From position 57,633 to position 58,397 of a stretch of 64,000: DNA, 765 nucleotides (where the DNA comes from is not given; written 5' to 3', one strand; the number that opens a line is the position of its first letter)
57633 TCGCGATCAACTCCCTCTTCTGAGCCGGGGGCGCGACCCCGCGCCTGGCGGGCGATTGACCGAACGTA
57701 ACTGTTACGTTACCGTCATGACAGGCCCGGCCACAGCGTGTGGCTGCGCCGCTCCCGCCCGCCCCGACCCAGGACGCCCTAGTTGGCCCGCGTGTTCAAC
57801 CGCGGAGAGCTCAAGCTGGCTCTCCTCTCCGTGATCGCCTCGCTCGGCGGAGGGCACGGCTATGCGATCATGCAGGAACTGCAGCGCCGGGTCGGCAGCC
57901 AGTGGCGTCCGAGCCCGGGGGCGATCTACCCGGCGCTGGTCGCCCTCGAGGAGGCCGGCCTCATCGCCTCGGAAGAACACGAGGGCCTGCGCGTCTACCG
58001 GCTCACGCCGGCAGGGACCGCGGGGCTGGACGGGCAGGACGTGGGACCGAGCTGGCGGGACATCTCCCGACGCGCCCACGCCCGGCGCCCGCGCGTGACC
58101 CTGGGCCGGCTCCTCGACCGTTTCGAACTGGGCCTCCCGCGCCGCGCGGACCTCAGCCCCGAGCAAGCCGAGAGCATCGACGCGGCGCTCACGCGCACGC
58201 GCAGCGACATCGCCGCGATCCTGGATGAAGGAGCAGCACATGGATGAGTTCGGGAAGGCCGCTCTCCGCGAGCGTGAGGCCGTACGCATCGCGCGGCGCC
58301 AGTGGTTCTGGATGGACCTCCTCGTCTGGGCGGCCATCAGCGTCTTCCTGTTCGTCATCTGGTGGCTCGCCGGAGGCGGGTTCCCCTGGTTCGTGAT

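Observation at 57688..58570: Duplicated promoter-operator module: a 17-bp AT-rich palindrome in the spacer of two look-alike promoters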

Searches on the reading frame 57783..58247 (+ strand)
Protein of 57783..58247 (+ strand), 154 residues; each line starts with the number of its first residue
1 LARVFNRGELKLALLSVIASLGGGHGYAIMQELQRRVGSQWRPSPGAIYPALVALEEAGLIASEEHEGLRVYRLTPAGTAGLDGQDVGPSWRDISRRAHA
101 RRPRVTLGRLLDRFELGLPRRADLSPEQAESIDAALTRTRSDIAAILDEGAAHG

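Call 5: search_protein_families(library=pfam, proteins=[window:57783-58247:+])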
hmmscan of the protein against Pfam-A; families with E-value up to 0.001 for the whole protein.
window:57783-58247:+ (154 aa): 1 family
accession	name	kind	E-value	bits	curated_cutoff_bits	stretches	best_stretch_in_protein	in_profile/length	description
PF03551.20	PadR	-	1.8e-15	57.1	27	1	14-81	1-72/75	Transcriptional regulator PadR-like family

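Call 7: find_homologous_proteins(query=window:57783-58247:+)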
Query window:57783-58247:+ (154 aa): 308 proteins with E <= 0.001 among 707 candidates; the best 120 are listed.
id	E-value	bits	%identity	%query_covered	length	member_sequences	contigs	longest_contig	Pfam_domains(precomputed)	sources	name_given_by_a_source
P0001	8.4e-93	326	100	100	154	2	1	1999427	PF03551.21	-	-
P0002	8.0e-87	307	95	100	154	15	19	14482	PF03551.21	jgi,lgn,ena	-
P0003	6.3e-82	291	92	100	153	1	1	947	PF03551.21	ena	-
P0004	1.1e-81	290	90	100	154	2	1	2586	PF03551.21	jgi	jgi:DNA-binding PadR family transcriptional regulator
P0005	9.0e-81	287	88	100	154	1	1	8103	PF03551.21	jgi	jgi:DNA-binding PadR family transcriptional regulator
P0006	1.1e-80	287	89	100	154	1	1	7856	PF03551.21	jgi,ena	-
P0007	2.2e-80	286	90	100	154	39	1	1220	PF03551.21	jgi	jgi:DNA-binding PadR family transcriptional regulator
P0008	3.2e-80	285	88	100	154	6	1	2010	PF03551.21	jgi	jgi:DNA-binding PadR family transcriptional regulator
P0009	5.0e-80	285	88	100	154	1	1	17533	PF03551.21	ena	-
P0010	5.6e-80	285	87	100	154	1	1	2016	PF03551.21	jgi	jgi:DNA-binding PadR family transcriptional regulator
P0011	6.3e-80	284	90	100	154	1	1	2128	PF03551.21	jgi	jgi:DNA-binding PadR family transcriptional regulator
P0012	7.6e-80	284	89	100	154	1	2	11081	PF03551.21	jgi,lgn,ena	jgi:DNA-binding PadR family transcriptional regulator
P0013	8.1e-80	284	88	100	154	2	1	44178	PF03551.21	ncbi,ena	-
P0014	1.1e-79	284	87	100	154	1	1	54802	PF03551.21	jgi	jgi:DNA-binding PadR family transcriptional regulator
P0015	1.5e-79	283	88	100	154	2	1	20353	PF03551.21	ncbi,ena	-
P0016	1.8e-79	283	88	100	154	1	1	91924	PF03551.21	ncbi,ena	-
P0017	5.0e-79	281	88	100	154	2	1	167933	PF03551.21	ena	-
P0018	7.6e-79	281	88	100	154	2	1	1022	PF03551.21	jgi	jgi:DNA-binding PadR family transcriptional regulator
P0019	3.3e-78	279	87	98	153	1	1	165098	PF03551.21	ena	-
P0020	2.6e-77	276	86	100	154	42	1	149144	PF03551.21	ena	-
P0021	1.1e-76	274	86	100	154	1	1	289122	PF03551.21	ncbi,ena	-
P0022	1.1e-76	274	86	100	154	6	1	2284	PF03551.21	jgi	jgi:DNA-binding PadR family transcriptional regulator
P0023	1.2e-76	274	85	100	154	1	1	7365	PF03551.21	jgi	jgi:DNA-binding PadR family transcriptional regulator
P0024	2.3e-76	273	85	100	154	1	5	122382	PF03551.21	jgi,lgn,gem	-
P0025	3.7e-76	272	84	100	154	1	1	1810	PF03551.21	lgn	-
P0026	5.4e-76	272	85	100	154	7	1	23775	PF03551.21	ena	-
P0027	8.9e-76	271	84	100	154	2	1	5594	PF03551.21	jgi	jgi:DNA-binding PadR family transcriptional regulator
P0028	1.2e-74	267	84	100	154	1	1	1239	PF03551.21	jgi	jgi:DNA-binding PadR family transcriptional regulator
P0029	1.3e-74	267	84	100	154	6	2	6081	PF03551.21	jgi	jgi:DNA-binding PadR family transcriptional regulator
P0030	1.5e-73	264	84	100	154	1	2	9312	PF03551.21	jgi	jgi:DNA-binding PadR family transcriptional regulator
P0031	1.9e-73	263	82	100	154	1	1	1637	PF03551.21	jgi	-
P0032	3.3e-73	263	84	100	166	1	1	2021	PF03551.21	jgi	jgi:DNA-binding PadR family transcriptional regulator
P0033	1.2e-72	261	81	100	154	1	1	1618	PF03551.21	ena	-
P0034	1.3e-72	261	82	100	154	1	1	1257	PF03551.21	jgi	jgi:DNA-binding transcriptional ArsR family regulator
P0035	2.8e-72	260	82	100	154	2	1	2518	PF03551.21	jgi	jgi:DNA-binding PadR family transcriptional regulator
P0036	4.2e-72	259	81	100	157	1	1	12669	PF03551.21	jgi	jgi:hypothetical protein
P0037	5.0e-72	259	81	100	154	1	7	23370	PF03551.21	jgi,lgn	jgi:DNA-binding PadR family transcriptional regulator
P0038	7.3e-72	258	81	100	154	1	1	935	PF03551.21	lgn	-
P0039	7.5e-72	258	82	100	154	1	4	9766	PF03551.21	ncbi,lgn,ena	-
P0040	1.1e-71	258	82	100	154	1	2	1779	PF03551.21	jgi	jgi:DNA-binding PadR family transcriptional regulator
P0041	1.1e-71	258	82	100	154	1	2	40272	PF03551.21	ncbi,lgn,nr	ncbi:MAG: PadR family transcriptional regulator [Actinobacteria bacterium]|nr:PadR family transcript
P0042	1.1e-71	258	82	100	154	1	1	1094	PF03551.21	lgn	-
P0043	2.1e-71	257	81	100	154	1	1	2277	PF03551.21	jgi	jgi:DNA-binding PadR family transcriptional regulator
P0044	4.4e-71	256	81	100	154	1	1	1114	PF03551.21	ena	-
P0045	8.9e-71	255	82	100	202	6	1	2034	PF03551.21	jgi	jgi:DNA-binding PadR family transcriptional regulator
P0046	1.2e-70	254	81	100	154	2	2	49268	PF03551.21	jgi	jgi:DNA-binding PadR family transcriptional regulator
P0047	1.4e-70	254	81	100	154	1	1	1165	PF03551.21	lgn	-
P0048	1.9e-70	254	81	100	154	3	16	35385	PF03551.21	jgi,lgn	-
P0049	2.1e-70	253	80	100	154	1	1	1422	PF03551.21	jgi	jgi:DNA-binding PadR family transcriptional regulator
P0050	2.6e-70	253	79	100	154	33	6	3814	PF03551.21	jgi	jgi:DNA-binding PadR family transcriptional regulator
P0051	3.3e-70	253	79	100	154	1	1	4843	PF03551.21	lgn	-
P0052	5.7e-70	252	80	100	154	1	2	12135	PF03551.21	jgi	jgi:DNA-binding PadR family transcriptional regulator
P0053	9.1e-70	251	79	100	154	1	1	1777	PF03551.21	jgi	jgi:DNA-binding PadR family transcriptional regulator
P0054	9.5e-70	251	82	100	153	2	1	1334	PF03551.21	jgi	jgi:DNA-binding PadR family transcriptional regulator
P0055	1.1e-69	251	81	100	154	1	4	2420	PF03551.21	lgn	-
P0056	1.3e-69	251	80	100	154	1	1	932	PF03551.21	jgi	jgi:DNA-binding PadR family transcriptional regulator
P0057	1.6e-69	251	79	100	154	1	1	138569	PF03551.21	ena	-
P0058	3.5e-69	250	79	100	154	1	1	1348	PF03551.21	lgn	-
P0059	4.0e-69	249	79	100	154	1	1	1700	PF03551.21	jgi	jgi:DNA-binding PadR family transcriptional regulator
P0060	4.9e-69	249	79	100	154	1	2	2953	PF03551.21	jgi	jgi:DNA-binding PadR family transcriptional regulator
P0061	6.0e-69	249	77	100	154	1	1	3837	PF03551.21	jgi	jgi:DNA-binding PadR family transcriptional regulator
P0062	1.7e-68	247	81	100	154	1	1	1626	PF03551.21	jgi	jgi:DNA-binding PadR family transcriptional regulator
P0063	1.8e-68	247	74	100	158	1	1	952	PF03551.21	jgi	jgi:DNA-binding PadR family transcriptional regulator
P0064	2.3e-68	247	79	100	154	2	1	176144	PF03551.21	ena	-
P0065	2.4e-68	247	79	100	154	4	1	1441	PF03551.21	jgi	jgi:DNA-binding PadR family transcriptional regulator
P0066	2.8e-68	247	78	100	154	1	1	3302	PF03551.21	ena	-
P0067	8.0e-68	245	77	100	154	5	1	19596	PF03551.21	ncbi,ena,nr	ncbi:MAG TPA: PadR family transcriptional regulator [Thermoleophilia bacterium]|nr:PadR family trans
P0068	8.3e-68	245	78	100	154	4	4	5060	PF03551.21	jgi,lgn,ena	jgi:DNA-binding PadR family transcriptional regulator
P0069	9.4e-68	245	78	100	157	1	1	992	PF03551.21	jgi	jgi:DNA-binding PadR family transcriptional regulator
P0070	1.4e-67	244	77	100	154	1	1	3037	PF03551.21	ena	-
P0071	2.3e-67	244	77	100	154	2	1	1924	PF03551.21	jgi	-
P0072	4.4e-67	243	78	100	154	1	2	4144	PF03551.21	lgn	-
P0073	4.8e-67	243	76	100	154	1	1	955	PF03551.21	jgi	jgi:DNA-binding PadR family transcriptional regulator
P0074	5.2e-67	242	77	100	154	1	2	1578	PF03551.21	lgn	-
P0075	6.0e-67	242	75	100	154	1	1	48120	PF03551.21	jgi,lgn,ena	-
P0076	1.2e-66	241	77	100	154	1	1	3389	PF03551.21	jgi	jgi:DNA-binding PadR family transcriptional regulator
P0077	2.4e-66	240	76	100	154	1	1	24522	PF03551.21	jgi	jgi:DNA-binding PadR family transcriptional regulator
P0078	3.8e-66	240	78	100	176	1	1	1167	PF03551.21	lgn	-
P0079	4.8e-66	239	76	100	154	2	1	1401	PF03551.21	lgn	-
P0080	7.8e-66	239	75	100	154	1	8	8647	PF03551.21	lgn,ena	-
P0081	1.1e-65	238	76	100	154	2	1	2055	PF03551.21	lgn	-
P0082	3.8e-65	236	74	100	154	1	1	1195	PF03551.21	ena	-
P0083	4.0e-65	236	75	100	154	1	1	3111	PF03551.21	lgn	-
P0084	7.2e-65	236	73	100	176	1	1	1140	PF03551.21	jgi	jgi:DNA-binding PadR family transcriptional regulator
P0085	2.8e-64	234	73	100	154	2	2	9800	PF03551.21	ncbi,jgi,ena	-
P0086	3.0e-64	234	73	100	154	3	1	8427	PF03551.21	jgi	-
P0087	5.4e-64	233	78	95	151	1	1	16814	PF03551.21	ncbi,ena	-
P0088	6.5e-64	232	76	100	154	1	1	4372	PF03551.21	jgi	jgi:DNA-binding PadR family transcriptional regulator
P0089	1.1e-63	232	73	100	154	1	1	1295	PF03551.21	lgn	-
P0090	1.6e-63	231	72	100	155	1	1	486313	PF03551.21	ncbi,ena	-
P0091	1.7e-63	231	73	100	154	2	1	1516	PF03551.21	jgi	jgi:DNA-binding PadR family transcriptional regulator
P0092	2.6e-63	230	72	100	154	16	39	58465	PF03551.21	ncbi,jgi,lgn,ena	jgi:DNA-binding PadR family transcriptional regulator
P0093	1.5e-62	228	74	100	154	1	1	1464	PF03551.21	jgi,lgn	jgi:DNA-binding PadR family transcriptional regulator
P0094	2.6e-62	227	73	100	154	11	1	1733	PF03551.21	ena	-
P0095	2.5e-61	224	71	100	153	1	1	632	PF03551.21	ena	-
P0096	1.6e-60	221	71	97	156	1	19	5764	PF03551.21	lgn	-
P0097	4.4e-57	210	68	97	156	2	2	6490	PF03551.21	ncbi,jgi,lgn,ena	ncbi:MAG: PadR family transcriptional regulator [Thermoleophilia bacterium]|jgi:DNA-binding PadR fam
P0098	1.9e-55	205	67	96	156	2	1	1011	PF03551.21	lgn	-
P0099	1.4e-54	202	68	100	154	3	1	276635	PF03551.21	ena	-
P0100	4.0e-54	201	65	100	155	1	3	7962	PF03551.21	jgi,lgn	jgi:DNA-binding PadR family transcriptional regulator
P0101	1.9e-53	198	63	100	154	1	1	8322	PF03551.21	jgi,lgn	jgi:DNA-binding PadR family transcriptional regulator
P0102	5.0e-53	197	78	81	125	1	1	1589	PF03551.21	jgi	jgi:DNA-binding PadR family transcriptional regulator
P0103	1.9e-51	192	79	82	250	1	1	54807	PF13239.12,PF03551.21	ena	-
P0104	3.4e-49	185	59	100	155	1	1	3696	PF03551.21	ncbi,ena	-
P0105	2.2e-48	182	59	100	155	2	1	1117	PF03551.21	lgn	-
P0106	2.9e-48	182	57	100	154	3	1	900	PF03551.21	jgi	jgi:DNA-binding PadR family transcriptional regulator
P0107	3.5e-48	181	59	100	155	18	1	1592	PF03551.21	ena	-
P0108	3.9e-47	178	57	100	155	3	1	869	PF03551.21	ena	-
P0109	2.3e-46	175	57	100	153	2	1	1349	PF03551.21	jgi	jgi:DNA-binding PadR family transcriptional regulator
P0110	3.9e-44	168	55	100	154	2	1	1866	PF03551.21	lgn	-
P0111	4.5e-44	168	55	100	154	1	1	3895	PF03551.21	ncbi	-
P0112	2.8e-43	165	55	100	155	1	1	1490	PF03551.21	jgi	jgi:DNA-binding PadR family transcriptional regulator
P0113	3.7e-43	165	54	100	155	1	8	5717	PF03551.21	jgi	jgi:DNA-binding PadR family transcriptional regulator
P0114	5.4e-43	165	57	100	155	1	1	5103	PF03551.21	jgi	jgi:DNA-binding PadR family transcriptional regulator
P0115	4.9e-38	148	53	92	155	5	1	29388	PF03551.21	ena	-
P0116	8.5e-38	148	55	79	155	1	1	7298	PF03551.21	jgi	jgi:DNA-binding PadR family transcriptional regulator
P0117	8.7e-38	148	50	100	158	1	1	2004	PF03551.21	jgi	jgi:DNA-binding PadR family transcriptional regulator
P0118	8.9e-38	148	53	100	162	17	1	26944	PF03551.21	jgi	jgi:DNA-binding PadR family transcriptional regulator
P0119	9.0e-38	148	50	100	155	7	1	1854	PF03551.21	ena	-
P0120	1.1e-37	147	50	100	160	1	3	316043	PF03551.21,PF07381.18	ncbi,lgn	-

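Call 9: find_encoding_contigs(protein=P0021, flank=5000, max_places=2)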
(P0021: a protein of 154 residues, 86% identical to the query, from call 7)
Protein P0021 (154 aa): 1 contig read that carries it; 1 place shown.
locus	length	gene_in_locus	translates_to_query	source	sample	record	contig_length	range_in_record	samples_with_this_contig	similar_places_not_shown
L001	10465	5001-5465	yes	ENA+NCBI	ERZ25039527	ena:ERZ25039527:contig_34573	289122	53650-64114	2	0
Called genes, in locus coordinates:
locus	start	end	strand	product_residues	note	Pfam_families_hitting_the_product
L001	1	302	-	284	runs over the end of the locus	PF02737:3HCDH_N, PF00725:3HCDH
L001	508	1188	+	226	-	PF07796:DUF1638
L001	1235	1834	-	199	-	-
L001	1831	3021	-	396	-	PF04107:GCS2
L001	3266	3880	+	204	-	PF01865:PhoU_div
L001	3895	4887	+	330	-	PF01384:PHO4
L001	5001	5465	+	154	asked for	PF03551:PadR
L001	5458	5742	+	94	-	PF13239:2TM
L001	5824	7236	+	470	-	PF02310:B12-binding, PF04055:Radical_SAM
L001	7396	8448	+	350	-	PF24568:CC_PcsB (weak), PF00877:NLPC_P60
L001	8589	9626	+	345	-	PF24568:CC_PcsB (weak), PF00877:NLPC_P60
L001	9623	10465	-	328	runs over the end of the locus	-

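Call 10: find_encoding_contigs(protein=P0090, flank=5000, max_places=2)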
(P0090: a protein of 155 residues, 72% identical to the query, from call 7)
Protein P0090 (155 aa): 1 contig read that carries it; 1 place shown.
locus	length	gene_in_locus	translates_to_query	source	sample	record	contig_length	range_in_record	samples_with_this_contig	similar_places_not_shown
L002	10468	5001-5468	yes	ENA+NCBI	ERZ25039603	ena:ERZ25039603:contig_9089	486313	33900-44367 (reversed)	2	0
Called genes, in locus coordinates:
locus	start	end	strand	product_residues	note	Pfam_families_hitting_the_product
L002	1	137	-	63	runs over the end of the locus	-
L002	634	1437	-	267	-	-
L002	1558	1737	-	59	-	PF02310:B12-binding (weak)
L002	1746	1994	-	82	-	PF02310:B12-binding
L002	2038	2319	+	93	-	-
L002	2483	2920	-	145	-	-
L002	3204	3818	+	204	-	PF01865:PhoU_div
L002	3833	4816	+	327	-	PF01384:PHO4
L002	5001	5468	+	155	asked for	PF03551:PadR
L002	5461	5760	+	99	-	PF13239:2TM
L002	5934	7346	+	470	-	PF02310:B12-binding, PF04055:Radical_SAM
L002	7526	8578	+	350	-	PF24568:CC_PcsB (weak), PF00877:NLPC_P60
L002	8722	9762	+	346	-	PF24568:CC_PcsB, PF00877:NLPC_P60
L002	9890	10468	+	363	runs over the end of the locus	PF00437:T2SSE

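Call 11: find_encoding_contigs(protein=P0099, flank=5000, max_places=2)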
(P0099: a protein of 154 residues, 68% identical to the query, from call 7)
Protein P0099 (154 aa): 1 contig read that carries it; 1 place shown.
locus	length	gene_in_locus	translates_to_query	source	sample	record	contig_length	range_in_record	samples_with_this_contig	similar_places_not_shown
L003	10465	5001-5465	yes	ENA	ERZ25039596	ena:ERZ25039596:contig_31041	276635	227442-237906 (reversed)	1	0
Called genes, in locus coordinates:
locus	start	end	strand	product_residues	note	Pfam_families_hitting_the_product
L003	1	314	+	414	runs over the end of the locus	PF07796:DUF1638, PF00795:CN_hydrolase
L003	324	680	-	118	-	-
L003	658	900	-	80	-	-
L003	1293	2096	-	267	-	-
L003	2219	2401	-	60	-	PF02310:B12-binding (weak)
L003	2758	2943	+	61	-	-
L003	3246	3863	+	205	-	PF01865:PhoU_div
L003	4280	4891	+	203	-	PF01384:PHO4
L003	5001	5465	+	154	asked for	PF03551:PadR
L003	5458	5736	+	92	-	PF13239:2TM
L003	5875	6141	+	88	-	-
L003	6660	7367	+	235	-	PF04055:Radical_SAM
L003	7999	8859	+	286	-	-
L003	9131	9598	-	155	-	-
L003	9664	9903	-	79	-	-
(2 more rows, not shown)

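Call 20: find_related_loci(query=A1, collection=metagenome_contigs, flank=4000)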
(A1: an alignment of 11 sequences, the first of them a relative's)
Query A1 (154 aa) in metagenome_contigs; peptide patterns used: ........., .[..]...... (x = any residue, [..] = any of these).
600 stretches matched a pattern (row limit reached: there are more); 415 encode a relative of the query (tblastn E <= 1e-3); the best 80 are kept; 80 distinct loci.
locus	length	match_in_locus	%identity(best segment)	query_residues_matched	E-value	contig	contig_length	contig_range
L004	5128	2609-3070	89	1-154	2e-85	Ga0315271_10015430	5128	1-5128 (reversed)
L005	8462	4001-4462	95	1-154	3e-84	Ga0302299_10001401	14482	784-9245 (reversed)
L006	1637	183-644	82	1-154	1e-82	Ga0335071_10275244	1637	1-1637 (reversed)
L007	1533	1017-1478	78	1-154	1e-77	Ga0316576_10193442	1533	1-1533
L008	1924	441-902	77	1-154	4e-75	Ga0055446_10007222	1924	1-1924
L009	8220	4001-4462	75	1-154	6e-72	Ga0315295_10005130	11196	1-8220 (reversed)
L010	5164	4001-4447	68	1-149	1e-61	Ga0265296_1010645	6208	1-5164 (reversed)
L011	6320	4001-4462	72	1-154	8e-62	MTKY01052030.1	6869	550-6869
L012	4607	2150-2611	72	1-154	1e-61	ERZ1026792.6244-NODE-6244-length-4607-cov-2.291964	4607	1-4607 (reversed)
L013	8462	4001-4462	72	1-154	2e-61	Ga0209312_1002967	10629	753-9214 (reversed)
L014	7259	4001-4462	72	1-154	1e-61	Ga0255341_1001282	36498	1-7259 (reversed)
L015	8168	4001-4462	72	1-154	1e-61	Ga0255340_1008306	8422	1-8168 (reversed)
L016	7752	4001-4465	58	1-154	2e-52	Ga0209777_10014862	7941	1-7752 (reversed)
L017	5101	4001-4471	50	1-154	2e-39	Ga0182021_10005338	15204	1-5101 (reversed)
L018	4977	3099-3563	48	1-154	2e-39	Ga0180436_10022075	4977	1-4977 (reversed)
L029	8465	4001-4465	46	1-154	2e-36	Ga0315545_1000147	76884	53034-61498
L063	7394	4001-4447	41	1-150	5e-30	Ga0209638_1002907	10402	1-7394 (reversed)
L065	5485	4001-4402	49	1-134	3e-29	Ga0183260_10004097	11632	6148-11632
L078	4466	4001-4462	39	1-154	2e-25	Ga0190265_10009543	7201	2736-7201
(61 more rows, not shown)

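Call 25: search_protein_families(library=ncbifam, proteins=[L001:5824-7236:+, window:57783-58247:+], max_evalue=0.01)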
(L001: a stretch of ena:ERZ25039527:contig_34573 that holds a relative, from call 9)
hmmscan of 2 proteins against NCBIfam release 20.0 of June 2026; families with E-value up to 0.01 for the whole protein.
L001:5824-7236:+ (470 aa): 27 families (the best 25 are shown)
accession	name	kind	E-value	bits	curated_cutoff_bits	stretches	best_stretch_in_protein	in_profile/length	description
TIGR02026.1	BchE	equivalog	6.4e-55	186.9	481.35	1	18-420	18-441/497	magnesium-protoporphyrin IX monomethyl ester anaerobic oxidative cyclase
TIGR03471.1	HpnJ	equivalog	1.8e-42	145.8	577.6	1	59-407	70-429/472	hopanoid biosynthesis associated radical SAM protein HpnJ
TIGR04479.1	bcpD_PhpK_rSAM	subfamily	1.8e-41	142.1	600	1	105-349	171-416/504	PhpK family radical SAM P-methyltransferase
TIGR04367.1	HpnR_B12_rSAM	equivalog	2.7e-36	125.1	650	1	11-401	8-407/490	hopanoid C-3 methylase HpnR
NF050148.1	rSAM_ApyD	equivalog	5.2e-36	124.3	750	1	21-366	23-395/645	RiPP biosynthesis radical SAM protein ApyD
NF038361.1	rSAM_Sden_1168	equivalog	4e-33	114.8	575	1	102-371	196-480/560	Sden_1168 family B12-binding radical SAM P-methyltransferase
TIGR04014.1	B12_SAM_MJ_0865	equivalog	4.9e-31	108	360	1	28-360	16-354/434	methyl-coenzyme M reductase glutamine C-methyltransferase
TIGR04072.2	rSAM_ladder_B12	equivalog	5.9e-31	107.6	360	1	70-337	83-344/443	lipid biosynthesis B12-binding/radical SAM protein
TIGR04013.1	B12_SAM_MJ_1487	hypoth_equivalog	8.5e-29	100.5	251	1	56-360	42-353/382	TIGR04013 family B12-binding domain/radical SAM domain-containing protein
TIGR04385.1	B12_rSAM_cofa1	equivalog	7.5e-19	68.3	450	1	87-397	102-426/438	B12 lower ligand biosynthesis radical SAM protein BzaD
NF040546.1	rSAM_CUAEP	equivalog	3.4e-18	65.6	500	1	24-322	14-321/468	CUAEP/CCAEP-tail radical SAM (seleno)protein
NF040542.1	rSAM_RCCLKC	equivalog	1.7e-17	63.7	450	1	31-347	21-359/423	arsinothricin biosynthesis radical SAM protein ArsL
TIGR03975.1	rSAM_ocin_1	subfamily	2.4e-16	59.4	281.85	1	58-301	129-389/606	RiPP maturation radical SAM C-methyltransferase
NF045585.1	rSAM_slr0320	equivalog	3.9e-16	58.6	775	1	85-339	139-406/511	photosystem II high light acclimation radical SAM protein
NF033712.0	B12_rSAM_KedN5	subfamily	6.5e-16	57.7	700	1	83-330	91-358/624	KedN5 family methylcobalamin-dependent radical SAM C-methyltransferase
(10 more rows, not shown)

window:57783-58247:+ (154 aa): 4 families
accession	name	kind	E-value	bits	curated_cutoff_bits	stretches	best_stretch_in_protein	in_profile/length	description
TIGR03433.1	padR_acidobact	paralog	1.4e-10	41.2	101.8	1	7-86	2-85/101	PadR family transcriptional regulator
NF053635.1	TransRegRv3488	equivalog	2.6e-06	27.6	140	1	4-83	3-82/98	Rv3488 family transcriptional regulator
NF006931.0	PRK09416.1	equivalog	2.5e-05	24.4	112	1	24-80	56-113/135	PadR family transcriptional regulator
NF050184.1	VpaChn25_0724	subfamily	0.0036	17.4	65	1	12-86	5-78/88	VpaChn25_0724 family phage protein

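Call 26: search_solved_structures(query=window:57783-58247:+, max_evalue=0.01)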
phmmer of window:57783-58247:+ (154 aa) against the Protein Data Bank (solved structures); distinct sequences matched with E-value up to 0.01: 2.
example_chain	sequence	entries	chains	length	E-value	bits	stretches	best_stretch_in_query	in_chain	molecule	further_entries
5zhc_A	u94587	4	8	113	6.4e-08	36.1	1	3-83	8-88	Transcriptional regulator | Transcriptional regulator Rv3488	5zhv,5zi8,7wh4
6ren_A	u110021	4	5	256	0.0065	19.8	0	43-79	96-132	3fPizza6-SH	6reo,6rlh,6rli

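Call 27: search_solved_structures(query=L001:5824-7236:+, max_evalue=0.01)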
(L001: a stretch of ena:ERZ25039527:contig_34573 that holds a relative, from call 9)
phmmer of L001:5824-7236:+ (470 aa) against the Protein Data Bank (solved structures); distinct sequences matched with E-value up to 0.01: 5.
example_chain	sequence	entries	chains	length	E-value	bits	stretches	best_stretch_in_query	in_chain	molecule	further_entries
9ccb_A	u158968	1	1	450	9.4e-20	74.2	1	84-363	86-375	Radical SAM core domain-containing protein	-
9n1b_A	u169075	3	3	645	1.1e-11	47.6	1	107-224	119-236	Radical SAM protein | Radical SAM enzyme CysS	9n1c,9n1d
6wte_A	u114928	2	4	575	2.1e-06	30.2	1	179-336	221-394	B12-binding domain-containing protein | Tryptophan-C2-methyltransferase containing B12-binding domain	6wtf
5ul2_A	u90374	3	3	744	3.7e-05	26.1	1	108-214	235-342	OxsB protein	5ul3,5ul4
7kdx_A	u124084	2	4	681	0.00086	21.6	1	83-339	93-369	Methyltransferase TokK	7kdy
